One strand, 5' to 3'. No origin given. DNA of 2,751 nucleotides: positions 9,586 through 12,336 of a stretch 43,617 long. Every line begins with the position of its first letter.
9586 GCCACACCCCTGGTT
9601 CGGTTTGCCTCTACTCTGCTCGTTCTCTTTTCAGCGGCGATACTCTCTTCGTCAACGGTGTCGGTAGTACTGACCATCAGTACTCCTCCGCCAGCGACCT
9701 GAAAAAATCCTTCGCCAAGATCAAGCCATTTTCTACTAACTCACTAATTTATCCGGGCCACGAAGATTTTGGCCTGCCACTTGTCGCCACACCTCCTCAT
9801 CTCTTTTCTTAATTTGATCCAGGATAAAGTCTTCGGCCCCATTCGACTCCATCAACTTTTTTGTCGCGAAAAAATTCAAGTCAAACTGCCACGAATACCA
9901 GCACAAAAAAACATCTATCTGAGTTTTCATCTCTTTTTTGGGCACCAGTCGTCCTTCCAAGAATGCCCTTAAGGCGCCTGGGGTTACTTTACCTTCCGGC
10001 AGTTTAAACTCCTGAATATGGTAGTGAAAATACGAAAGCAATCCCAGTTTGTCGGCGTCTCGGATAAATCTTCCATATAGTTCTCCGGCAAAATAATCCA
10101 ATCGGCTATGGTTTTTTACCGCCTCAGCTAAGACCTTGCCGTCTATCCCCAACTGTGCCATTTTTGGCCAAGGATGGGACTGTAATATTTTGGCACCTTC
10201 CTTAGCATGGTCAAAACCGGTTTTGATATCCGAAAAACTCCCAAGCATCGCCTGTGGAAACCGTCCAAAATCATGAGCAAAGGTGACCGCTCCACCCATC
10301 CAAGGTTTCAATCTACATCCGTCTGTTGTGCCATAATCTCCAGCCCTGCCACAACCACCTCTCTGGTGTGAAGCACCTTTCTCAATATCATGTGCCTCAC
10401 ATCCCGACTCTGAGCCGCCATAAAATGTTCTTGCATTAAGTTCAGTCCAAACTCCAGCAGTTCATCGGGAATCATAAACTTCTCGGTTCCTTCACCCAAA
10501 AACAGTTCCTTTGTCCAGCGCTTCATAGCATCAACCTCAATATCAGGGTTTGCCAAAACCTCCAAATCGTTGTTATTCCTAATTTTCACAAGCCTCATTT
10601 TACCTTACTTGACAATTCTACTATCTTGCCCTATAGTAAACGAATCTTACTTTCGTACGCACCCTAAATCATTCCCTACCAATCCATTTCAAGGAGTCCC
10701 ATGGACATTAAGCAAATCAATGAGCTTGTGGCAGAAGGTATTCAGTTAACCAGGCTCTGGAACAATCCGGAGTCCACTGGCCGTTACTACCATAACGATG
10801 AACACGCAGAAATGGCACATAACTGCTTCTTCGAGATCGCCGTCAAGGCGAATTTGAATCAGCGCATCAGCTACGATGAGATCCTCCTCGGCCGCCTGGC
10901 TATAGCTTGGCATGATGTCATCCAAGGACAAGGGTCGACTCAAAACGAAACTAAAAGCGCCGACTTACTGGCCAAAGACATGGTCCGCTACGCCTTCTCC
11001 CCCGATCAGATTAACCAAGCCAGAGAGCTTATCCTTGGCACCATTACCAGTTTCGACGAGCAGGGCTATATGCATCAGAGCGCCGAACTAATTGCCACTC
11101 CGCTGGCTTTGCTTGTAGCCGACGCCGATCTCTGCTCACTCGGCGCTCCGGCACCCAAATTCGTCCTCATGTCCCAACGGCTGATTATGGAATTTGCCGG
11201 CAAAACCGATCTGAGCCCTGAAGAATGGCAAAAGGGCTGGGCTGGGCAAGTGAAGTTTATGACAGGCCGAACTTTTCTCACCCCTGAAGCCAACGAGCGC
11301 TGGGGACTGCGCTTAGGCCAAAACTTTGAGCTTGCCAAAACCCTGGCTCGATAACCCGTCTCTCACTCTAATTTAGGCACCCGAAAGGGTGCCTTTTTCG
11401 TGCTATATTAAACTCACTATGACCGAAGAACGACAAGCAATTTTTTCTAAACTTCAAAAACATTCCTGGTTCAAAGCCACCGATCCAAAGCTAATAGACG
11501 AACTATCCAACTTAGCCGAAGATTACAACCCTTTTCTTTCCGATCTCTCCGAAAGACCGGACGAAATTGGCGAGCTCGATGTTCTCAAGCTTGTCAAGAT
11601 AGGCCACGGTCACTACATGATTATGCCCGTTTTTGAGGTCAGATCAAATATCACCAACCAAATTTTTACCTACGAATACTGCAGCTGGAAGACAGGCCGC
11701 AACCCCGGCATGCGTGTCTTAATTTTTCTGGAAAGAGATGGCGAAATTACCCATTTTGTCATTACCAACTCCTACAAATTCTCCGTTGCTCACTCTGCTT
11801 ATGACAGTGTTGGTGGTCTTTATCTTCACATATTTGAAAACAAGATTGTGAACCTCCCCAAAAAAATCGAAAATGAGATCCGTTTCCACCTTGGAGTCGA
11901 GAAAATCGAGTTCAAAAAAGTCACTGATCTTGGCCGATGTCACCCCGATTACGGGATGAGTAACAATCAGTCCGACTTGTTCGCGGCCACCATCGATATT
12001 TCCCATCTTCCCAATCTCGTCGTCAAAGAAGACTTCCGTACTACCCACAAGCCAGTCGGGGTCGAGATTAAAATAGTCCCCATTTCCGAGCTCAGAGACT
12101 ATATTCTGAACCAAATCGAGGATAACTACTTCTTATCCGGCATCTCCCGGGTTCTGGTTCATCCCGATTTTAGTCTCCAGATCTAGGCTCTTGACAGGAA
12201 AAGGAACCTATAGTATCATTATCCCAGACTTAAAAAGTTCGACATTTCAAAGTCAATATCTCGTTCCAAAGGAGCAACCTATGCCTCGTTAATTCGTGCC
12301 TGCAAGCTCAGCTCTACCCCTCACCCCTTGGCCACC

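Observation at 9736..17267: Accessory island of HD phosphohydrolases and Nudix-fold proteins built from a duplicated module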

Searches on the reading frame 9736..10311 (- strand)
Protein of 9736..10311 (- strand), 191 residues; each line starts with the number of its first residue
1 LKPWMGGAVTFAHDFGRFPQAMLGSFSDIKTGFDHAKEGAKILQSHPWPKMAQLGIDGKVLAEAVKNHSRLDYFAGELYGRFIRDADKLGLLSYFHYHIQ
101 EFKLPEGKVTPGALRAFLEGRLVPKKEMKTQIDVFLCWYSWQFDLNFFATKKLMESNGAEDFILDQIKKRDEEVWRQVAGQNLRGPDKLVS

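Call 3: search_protein_families(library=pfam, proteins=[window:9736-10311:-], max_evalue=1)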
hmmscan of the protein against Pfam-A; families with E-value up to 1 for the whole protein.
window:9736-10311:- (191 aa): 0 families

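Call 4: search_protein_families(library=ncbifam, proteins=[window:9736-10311:-], max_evalue=1)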
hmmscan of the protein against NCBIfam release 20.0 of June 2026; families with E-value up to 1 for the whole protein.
window:9736-10311:- (191 aa): 0 families

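Call 13: search_protein_families(library=padloc, proteins=[window:9736-10311:-], max_evalue=1)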
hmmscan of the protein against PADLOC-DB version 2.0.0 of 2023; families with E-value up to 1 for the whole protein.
window:9736-10311:- (191 aa): 0 families

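Call 14: search_protein_families(library=phrogs, proteins=[window:9736-10311:-], max_evalue=1)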
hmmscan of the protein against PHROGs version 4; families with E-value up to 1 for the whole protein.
window:9736-10311:- (191 aa): 0 families

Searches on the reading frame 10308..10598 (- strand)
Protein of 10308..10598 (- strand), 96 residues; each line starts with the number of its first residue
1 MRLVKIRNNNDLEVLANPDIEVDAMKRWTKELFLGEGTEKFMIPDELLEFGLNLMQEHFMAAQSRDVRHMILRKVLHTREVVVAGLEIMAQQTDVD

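Call 3: search_protein_families(library=pfam, proteins=[window:10308-10598:-], max_evalue=1)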
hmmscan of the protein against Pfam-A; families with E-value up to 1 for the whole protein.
window:10308-10598:- (96 aa): 1 family
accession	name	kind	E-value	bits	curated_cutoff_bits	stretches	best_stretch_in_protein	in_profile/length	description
PF05234.16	UAF_Rrn10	-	0.059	14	20.8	1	7-67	55-115/122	UAF complex subunit Rrn10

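Call 4: search_protein_families(library=ncbifam, proteins=[window:10308-10598:-], max_evalue=1)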
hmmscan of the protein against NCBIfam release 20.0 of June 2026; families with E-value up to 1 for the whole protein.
window:10308-10598:- (96 aa): 0 families

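Call 13: search_protein_families(library=padloc, proteins=[window:10308-10598:-], max_evalue=1)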
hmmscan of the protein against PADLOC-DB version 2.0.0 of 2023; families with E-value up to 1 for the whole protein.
window:10308-10598:- (96 aa): 0 families

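Call 14: search_protein_families(library=phrogs, proteins=[window:10308-10598:-], max_evalue=1)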
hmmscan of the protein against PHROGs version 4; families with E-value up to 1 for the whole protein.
window:10308-10598:- (96 aa): 0 families

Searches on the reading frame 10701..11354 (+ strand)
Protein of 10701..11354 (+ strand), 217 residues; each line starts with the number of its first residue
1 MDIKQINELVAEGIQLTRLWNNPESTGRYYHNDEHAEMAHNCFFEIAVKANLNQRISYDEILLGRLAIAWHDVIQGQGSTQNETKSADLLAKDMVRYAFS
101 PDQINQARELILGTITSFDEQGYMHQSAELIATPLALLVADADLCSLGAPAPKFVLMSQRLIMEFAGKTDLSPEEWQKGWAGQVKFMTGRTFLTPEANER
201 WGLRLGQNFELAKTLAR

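Call 3: search_protein_families(library=pfam, proteins=[window:10701-11354:+], max_evalue=1)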
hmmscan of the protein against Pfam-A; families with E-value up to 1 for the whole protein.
window:10701-11354:+ (217 aa): 1 family
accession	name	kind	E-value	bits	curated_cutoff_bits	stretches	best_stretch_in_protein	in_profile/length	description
PF00233.25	PDEase_I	-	0.065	13.4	24.8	1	30-73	1-44/238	3'5'-cyclic nucleotide phosphodiesterase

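Call 4: search_protein_families(library=ncbifam, proteins=[window:10701-11354:+], max_evalue=1)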
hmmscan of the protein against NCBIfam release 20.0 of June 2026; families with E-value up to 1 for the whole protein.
window:10701-11354:+ (217 aa): 1 family
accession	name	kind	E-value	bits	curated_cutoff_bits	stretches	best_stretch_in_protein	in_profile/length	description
TIGR02395.1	rpoN_sigma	equivalog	0.2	10.7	277.35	1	69-136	64-129/434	RNA polymerase factor sigma-54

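Call 13: search_protein_families(library=padloc, proteins=[window:10701-11354:+], max_evalue=1)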
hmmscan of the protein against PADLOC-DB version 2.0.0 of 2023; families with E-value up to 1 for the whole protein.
window:10701-11354:+ (217 aa): 0 families

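Call 14: search_protein_families(library=phrogs, proteins=[window:10701-11354:+], max_evalue=1)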
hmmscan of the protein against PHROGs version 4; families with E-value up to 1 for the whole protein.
window:10701-11354:+ (217 aa): 3 families
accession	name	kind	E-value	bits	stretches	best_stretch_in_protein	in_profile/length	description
phrog_19425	-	other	1.6e-10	42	1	22-190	15-175/207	phosphohydrolase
phrog_16069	-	other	1e-06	29.3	1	22-203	39-222/245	phosphohydrolase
phrog_17782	-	unknown function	0.15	13.3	1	72-101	36-62/66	-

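Call 19: list_cluster_members(proteins=[window:10701-11354:+, window:11419-12186:+, window:12439-13149:+, window:13146-13409:+, window:13675-15060:+, window:15062-15463:+, window:15539-16333:+, window:16450-16851:+, window:16848-17267:+, window:9736-10311:-])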
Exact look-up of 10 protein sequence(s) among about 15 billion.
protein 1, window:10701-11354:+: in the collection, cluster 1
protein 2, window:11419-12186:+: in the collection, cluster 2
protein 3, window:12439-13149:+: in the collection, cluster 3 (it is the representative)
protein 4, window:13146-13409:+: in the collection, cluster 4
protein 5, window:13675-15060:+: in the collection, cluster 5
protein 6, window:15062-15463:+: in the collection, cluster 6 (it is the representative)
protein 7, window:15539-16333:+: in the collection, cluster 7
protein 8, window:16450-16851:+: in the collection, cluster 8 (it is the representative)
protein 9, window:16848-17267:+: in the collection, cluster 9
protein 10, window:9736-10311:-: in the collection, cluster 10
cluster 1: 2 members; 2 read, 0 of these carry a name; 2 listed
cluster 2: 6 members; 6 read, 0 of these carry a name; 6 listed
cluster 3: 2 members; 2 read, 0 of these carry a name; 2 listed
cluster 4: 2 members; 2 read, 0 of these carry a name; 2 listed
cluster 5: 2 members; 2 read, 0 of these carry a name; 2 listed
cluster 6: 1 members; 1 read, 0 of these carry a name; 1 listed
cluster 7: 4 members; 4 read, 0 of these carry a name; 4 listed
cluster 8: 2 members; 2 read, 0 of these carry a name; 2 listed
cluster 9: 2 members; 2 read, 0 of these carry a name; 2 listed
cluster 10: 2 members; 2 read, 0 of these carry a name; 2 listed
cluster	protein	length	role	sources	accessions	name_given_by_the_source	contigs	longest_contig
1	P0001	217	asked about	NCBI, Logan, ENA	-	-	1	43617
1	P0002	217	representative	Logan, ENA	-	-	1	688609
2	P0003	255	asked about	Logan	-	-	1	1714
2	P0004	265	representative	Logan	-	-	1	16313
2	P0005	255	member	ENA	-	-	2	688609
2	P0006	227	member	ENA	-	-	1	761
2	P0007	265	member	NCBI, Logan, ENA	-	-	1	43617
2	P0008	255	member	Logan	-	-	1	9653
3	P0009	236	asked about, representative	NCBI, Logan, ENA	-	-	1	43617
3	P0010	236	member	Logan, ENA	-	-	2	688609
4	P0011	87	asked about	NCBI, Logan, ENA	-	-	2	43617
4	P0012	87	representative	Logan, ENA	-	-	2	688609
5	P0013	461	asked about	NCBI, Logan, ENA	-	-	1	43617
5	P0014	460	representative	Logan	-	-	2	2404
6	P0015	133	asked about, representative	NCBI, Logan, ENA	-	-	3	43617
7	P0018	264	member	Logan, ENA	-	-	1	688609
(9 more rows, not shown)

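Call 22: search_solved_structures(query=window:10701-11354:+, max_evalue=10, show_alignments=2)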
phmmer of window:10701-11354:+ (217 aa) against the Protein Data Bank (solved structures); distinct sequences matched with E-value up to 10: 1.
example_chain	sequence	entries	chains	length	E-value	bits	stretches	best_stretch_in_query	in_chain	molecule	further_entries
2job_A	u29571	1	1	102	0.046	16.8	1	30-107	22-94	antilipopolysaccharide factor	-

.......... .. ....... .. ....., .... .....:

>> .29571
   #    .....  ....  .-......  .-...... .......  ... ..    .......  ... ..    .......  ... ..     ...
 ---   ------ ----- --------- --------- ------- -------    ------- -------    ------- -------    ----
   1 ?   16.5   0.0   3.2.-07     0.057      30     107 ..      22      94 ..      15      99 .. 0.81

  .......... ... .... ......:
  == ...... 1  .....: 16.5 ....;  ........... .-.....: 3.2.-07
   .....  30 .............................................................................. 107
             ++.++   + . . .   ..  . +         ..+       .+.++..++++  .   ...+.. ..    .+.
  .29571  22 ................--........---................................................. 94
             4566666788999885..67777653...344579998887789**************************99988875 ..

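Call 61: find_homologous_proteins(query=window:10701-11354:+, max_evalue=0.001)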
Query window:10701-11354:+ (217 aa): 3 proteins with E <= 0.001 among 483 candidates.
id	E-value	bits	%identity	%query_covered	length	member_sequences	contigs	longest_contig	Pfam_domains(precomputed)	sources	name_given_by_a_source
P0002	1.8e-132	458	94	100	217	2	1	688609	-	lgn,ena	-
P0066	2.3e-32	131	57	57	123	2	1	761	-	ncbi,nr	ncbi:MAG: hypothetical protein ACD_61C00254G0001 [uncultured bacterium]|nr:MAG: hypothetical protein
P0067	1.3e-30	125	40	98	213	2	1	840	-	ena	-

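Call 91: find_encoding_contigs(protein=P0018, flank=8000, max_places=2)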
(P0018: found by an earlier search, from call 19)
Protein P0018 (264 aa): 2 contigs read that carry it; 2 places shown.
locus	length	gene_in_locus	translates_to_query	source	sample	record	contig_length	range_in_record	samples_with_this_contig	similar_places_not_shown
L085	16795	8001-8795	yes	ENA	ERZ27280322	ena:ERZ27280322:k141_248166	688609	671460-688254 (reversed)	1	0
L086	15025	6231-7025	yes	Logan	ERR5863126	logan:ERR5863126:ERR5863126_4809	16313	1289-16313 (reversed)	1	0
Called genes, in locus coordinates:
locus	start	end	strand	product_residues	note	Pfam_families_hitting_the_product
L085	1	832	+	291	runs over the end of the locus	-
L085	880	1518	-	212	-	PF00702:Hydrolase, PF12710:HAD (weak), PF13419:HAD_2, PF13242:Hydrolase_like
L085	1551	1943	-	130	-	-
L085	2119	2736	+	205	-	PF00753:Lactamase_B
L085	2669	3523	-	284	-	-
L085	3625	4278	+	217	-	-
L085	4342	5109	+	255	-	-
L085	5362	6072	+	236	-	PF00293:NUDIX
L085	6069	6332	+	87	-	-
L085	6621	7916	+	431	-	-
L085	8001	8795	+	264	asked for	-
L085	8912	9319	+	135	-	-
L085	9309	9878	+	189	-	-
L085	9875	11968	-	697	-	PF03924:CHASE, PF00989:PAS, PF08448:PAS_4, PF13188:PAS_8 (faint), PF08447:PAS_3 (weak), PF13426:PAS_9, PF00512:HisKA, PF02518:HATPase_c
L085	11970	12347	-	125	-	PF00072:Response_reg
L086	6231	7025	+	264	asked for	-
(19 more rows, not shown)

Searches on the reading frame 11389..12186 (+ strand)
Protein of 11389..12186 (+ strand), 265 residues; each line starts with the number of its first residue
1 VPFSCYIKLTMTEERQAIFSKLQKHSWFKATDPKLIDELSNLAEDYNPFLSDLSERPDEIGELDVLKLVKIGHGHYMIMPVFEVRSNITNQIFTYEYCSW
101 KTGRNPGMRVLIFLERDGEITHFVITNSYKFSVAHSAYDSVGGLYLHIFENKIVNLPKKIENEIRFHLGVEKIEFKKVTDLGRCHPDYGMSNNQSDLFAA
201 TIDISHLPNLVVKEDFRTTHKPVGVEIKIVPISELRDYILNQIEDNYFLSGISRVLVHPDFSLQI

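Call 3: search_protein_families(library=pfam, proteins=[window:11389-12186:+], max_evalue=1)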
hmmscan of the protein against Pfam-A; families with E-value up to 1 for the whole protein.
window:11389-12186:+ (265 aa): 0 families

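Call 4: search_protein_families(library=ncbifam, proteins=[window:11389-12186:+], max_evalue=1)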
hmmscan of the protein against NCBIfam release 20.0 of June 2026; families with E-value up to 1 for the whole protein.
window:11389-12186:+ (265 aa): 0 families

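Call 13: search_protein_families(library=padloc, proteins=[window:11389-12186:+], max_evalue=1)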
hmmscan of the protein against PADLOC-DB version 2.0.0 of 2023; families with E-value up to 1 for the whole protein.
window:11389-12186:+ (265 aa): 0 families

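Call 14: search_protein_families(library=phrogs, proteins=[window:11389-12186:+], max_evalue=1)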
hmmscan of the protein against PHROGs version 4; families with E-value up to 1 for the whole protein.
window:11389-12186:+ (265 aa): 1 family
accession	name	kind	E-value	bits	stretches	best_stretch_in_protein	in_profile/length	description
phrog_19669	-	unknown function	0.38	11.6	1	212-229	26-43/50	-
